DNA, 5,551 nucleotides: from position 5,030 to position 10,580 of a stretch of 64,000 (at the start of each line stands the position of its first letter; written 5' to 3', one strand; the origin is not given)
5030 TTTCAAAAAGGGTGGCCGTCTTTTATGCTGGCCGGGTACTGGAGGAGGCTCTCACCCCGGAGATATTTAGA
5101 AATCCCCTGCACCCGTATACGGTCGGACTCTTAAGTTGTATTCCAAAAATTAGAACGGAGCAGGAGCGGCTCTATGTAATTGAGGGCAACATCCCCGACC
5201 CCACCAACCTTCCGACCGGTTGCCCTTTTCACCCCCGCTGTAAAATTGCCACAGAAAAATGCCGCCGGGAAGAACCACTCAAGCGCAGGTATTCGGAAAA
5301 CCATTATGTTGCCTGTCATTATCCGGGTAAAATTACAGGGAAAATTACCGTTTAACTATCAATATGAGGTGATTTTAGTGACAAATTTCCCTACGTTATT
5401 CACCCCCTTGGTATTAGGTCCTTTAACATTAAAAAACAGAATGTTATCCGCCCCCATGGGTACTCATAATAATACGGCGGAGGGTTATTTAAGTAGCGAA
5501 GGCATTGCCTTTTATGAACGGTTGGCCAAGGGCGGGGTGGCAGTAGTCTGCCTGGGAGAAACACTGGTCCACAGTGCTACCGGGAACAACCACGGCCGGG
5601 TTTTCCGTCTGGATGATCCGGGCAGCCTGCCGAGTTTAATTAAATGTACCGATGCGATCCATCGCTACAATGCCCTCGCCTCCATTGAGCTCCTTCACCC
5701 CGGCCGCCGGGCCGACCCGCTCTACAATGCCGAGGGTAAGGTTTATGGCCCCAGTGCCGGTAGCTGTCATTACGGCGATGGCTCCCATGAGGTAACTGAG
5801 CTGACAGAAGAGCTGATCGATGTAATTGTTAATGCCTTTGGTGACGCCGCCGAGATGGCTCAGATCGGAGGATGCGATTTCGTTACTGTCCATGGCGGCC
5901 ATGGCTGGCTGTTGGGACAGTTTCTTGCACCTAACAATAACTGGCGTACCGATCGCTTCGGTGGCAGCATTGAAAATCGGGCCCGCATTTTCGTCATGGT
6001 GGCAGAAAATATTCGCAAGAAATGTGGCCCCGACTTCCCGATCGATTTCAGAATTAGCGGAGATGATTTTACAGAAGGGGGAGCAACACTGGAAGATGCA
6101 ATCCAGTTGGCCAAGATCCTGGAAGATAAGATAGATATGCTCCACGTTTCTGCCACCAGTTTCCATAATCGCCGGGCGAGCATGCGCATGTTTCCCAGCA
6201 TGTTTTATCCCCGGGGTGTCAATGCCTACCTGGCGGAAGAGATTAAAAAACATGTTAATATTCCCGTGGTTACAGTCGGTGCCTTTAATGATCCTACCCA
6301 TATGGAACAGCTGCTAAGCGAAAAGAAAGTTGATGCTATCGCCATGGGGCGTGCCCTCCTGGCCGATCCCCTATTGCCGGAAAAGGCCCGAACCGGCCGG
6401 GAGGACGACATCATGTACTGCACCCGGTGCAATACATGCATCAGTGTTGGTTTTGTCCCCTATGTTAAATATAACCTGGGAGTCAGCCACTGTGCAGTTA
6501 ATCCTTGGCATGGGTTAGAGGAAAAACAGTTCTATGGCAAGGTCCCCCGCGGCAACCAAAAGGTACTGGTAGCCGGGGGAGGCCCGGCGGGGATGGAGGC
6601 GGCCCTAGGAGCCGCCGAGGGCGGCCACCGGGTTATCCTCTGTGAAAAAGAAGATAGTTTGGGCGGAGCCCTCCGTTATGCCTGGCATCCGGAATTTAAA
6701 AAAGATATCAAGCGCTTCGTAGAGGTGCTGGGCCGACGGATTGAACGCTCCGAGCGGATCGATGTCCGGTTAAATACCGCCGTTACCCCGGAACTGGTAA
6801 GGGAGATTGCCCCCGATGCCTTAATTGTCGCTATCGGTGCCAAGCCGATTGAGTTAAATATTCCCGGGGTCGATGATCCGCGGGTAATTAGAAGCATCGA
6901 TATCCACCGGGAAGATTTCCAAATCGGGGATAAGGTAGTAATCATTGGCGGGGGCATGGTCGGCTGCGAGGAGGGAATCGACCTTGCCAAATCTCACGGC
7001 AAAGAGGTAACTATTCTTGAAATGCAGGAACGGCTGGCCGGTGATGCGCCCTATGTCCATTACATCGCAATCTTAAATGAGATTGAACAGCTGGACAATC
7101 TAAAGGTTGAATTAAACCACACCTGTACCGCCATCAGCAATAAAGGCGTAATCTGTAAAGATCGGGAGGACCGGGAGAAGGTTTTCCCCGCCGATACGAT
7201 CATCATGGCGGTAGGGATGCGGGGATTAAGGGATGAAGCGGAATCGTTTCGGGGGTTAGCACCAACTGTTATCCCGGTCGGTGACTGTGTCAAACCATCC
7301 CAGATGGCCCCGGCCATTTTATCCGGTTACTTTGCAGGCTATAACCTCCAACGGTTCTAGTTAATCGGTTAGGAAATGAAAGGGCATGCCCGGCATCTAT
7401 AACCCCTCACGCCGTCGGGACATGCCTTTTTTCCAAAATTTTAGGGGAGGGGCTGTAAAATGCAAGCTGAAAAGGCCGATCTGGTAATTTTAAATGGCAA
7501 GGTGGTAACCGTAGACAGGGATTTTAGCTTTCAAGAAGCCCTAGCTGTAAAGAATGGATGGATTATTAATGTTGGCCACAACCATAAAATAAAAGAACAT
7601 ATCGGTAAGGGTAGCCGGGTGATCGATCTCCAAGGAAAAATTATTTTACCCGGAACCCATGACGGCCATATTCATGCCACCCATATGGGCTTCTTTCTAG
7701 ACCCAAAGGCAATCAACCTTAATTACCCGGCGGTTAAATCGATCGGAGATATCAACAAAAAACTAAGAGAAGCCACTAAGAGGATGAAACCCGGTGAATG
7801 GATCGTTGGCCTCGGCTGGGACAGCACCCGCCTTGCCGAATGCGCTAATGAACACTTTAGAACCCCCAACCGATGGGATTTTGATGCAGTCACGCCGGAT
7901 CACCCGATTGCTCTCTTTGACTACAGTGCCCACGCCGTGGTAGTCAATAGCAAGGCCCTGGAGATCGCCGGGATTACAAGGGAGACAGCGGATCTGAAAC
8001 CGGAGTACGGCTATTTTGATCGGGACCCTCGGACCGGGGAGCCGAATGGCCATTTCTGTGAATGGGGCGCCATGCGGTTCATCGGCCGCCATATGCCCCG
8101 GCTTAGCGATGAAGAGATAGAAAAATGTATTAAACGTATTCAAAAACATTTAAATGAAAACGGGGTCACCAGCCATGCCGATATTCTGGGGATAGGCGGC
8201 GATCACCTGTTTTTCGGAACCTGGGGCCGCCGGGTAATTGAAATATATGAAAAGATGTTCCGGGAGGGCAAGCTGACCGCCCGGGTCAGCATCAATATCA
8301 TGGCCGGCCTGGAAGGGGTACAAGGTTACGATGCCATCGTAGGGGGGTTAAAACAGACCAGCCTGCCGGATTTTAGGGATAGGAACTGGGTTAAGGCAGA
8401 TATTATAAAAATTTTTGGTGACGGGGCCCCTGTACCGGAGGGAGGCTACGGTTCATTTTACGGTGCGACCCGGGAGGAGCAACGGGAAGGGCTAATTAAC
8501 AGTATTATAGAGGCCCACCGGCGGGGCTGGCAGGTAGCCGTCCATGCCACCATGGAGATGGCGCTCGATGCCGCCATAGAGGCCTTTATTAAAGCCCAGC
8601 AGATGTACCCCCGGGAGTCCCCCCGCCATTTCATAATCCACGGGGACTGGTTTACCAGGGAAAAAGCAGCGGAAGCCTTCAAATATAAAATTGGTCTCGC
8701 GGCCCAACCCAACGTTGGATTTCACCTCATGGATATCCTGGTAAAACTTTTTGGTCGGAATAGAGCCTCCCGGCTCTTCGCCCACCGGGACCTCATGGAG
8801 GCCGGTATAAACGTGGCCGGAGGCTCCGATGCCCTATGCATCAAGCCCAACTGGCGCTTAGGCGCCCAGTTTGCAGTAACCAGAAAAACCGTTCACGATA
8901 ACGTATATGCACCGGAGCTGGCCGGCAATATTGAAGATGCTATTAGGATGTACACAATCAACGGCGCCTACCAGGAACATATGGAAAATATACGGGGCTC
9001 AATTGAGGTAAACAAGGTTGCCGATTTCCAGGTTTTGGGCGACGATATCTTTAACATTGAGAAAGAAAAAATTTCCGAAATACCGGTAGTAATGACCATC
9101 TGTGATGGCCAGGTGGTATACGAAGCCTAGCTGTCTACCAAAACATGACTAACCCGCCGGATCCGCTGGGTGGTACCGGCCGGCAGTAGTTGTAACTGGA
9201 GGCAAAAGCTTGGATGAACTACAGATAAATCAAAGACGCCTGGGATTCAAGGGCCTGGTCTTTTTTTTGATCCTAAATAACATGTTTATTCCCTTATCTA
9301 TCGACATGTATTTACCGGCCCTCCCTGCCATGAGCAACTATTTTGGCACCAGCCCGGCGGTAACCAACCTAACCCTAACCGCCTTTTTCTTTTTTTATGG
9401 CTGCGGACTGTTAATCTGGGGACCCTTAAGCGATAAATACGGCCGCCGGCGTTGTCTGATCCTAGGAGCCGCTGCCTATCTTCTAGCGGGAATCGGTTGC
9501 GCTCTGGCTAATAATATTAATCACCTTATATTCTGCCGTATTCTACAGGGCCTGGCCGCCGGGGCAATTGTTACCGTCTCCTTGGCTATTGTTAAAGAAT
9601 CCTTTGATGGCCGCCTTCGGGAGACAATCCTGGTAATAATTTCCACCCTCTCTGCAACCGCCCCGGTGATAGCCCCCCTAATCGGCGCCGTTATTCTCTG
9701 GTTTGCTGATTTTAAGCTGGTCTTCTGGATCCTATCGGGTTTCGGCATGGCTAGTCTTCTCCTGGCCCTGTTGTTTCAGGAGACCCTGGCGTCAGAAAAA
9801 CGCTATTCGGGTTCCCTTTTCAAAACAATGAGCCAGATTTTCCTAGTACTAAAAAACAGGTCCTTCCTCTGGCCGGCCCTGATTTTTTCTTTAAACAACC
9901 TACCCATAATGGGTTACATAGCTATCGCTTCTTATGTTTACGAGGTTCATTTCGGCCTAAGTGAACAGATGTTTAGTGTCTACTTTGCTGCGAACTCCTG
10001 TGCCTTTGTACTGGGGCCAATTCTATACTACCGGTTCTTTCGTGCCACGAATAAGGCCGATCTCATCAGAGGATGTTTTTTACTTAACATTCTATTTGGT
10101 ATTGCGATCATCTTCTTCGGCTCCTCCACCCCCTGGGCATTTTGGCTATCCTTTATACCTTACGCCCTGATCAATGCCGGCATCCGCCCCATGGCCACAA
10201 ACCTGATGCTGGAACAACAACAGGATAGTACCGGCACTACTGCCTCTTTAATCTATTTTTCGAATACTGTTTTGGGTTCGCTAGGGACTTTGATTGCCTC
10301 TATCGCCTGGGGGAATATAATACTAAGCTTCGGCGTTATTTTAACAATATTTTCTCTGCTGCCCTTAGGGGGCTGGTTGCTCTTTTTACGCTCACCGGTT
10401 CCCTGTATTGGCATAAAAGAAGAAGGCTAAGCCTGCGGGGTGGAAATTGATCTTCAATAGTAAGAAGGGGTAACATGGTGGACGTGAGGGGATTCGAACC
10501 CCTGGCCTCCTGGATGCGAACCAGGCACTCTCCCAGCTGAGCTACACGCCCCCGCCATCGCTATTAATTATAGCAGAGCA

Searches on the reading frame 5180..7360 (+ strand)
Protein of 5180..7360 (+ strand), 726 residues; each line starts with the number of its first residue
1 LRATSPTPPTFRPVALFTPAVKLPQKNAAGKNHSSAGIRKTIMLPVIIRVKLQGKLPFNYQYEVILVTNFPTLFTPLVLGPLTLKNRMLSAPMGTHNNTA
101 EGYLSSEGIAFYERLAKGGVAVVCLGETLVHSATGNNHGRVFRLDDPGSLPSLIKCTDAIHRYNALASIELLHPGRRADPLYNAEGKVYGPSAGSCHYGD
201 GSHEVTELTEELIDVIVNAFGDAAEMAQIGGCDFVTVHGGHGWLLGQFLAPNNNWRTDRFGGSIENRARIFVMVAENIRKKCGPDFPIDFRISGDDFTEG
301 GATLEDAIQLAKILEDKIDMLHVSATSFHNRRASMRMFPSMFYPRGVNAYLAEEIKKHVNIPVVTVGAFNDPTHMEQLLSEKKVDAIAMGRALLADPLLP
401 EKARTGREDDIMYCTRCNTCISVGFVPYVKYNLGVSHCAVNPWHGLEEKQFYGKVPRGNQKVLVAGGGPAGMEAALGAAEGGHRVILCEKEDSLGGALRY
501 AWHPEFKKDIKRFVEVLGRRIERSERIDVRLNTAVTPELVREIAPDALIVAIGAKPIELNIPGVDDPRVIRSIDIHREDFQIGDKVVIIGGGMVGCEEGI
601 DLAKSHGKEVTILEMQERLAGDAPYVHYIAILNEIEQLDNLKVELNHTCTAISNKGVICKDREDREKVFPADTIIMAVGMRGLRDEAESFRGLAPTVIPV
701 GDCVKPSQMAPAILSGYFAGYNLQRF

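Call 92: search_protein_families(library=pfam, proteins=[window:5180-7360:+], max_evalue=0.00001)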
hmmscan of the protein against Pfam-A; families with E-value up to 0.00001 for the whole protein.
window:5180-7360:+ (726 aa): 10 families
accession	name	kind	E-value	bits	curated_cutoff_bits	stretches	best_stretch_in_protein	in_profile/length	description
PF00724.26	Oxidored_FMN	-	4.3e-61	207.5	27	1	73-409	2-341/342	NADH:flavin oxidoreductase / NADH oxidase family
PF07992.20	Pyr_redox_2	-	1.4e-27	97.3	26.1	1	461-685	2-242/291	Pyridine nucleotide-disulphide oxidoreductase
PF13738.12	Pyr_redox_3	-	1.5e-12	47.8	30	1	546-681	126-268/305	Pyridine nucleotide-disulphide oxidoreductase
PF00070.33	Pyr_redox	-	6.7e-12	46.2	22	1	585-654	1-68/82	Pyridine nucleotide-disulphide oxidoreductase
PF12831.13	FAD_oxidored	-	1.2e-10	41.8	27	1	462-508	2-48/416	FAD dependent oxidoreductase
PF00890.30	FAD_binding_2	-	5e-10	39.6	20.4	1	462-501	2-41/414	FAD binding domain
PF13450.12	NAD_binding_8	-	2.6e-09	37.7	21.9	0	588-625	1-37/68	NAD(P)-binding Rossmann-like domain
PF01266.30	DAO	-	2.9e-08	34.1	27.9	0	585-621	1-36/353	FAD dependent oxidoreductase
PF01262.27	AlaDh_PNT_C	-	3.8e-07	30.2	23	0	585-620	30-64/214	Alanine dehydrogenase/PNT, C-terminal domain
PF03486.20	HI0933_like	-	2e-06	27.9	50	0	461-498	2-39/244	HI0933-like protein Rossmann domain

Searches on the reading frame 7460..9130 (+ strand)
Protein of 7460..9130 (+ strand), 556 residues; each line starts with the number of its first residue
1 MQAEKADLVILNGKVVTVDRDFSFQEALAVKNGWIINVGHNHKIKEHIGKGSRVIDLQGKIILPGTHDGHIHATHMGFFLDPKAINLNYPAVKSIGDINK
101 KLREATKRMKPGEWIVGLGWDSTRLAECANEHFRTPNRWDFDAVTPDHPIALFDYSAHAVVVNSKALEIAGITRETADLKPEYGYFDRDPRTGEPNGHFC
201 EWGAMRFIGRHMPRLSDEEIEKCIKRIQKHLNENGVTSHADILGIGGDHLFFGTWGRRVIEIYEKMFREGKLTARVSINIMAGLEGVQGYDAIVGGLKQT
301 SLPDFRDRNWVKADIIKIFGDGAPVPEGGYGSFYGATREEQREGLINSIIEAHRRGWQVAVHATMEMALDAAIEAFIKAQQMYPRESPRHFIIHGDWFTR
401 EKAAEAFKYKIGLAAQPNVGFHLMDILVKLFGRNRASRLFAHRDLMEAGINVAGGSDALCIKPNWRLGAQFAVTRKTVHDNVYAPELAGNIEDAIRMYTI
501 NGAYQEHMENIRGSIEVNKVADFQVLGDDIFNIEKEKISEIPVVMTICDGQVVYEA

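Call 3: search_protein_families(library=pfam, proteins=[window:7460-9130:+], max_evalue=0.01)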
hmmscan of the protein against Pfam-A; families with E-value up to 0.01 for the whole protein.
window:7460-9130:+ (556 aa): 2 families
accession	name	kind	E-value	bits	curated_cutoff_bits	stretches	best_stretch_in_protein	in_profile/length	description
PF07969.17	Amidohydro_3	-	5.5e-69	234.3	29.7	1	53-554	1-472/472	Amidohydrolase family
PF01979.26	Amidohydro_1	-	7.6e-14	52.1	25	1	306-553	101-345/345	Amidohydrolase family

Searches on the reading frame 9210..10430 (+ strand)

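Call 3: search_protein_families(library=pfam, proteins=[window:9210-10430:+], max_evalue=0.01)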
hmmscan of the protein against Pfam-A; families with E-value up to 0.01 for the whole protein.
window:9210-10430:+ (406 aa): 4 families
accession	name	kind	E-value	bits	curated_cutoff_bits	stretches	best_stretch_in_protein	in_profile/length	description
PF07690.21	MFS_1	-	4.7e-42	144.6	33.4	1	21-359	2-346/347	Major Facilitator Superfamily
PF00083.30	Sugar_tr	-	8.4e-12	45.1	22.3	1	51-194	47-199/452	Sugar (and other) transporter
PF13347.12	MFS_2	-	7.2e-09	35.1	27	2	54-133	263-344/427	MFS/sugar transport protein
PF06609.19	TRI12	-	0.00036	19.6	23.2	1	37-179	66-206/599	Fungal trichothecene efflux pump (TRI12)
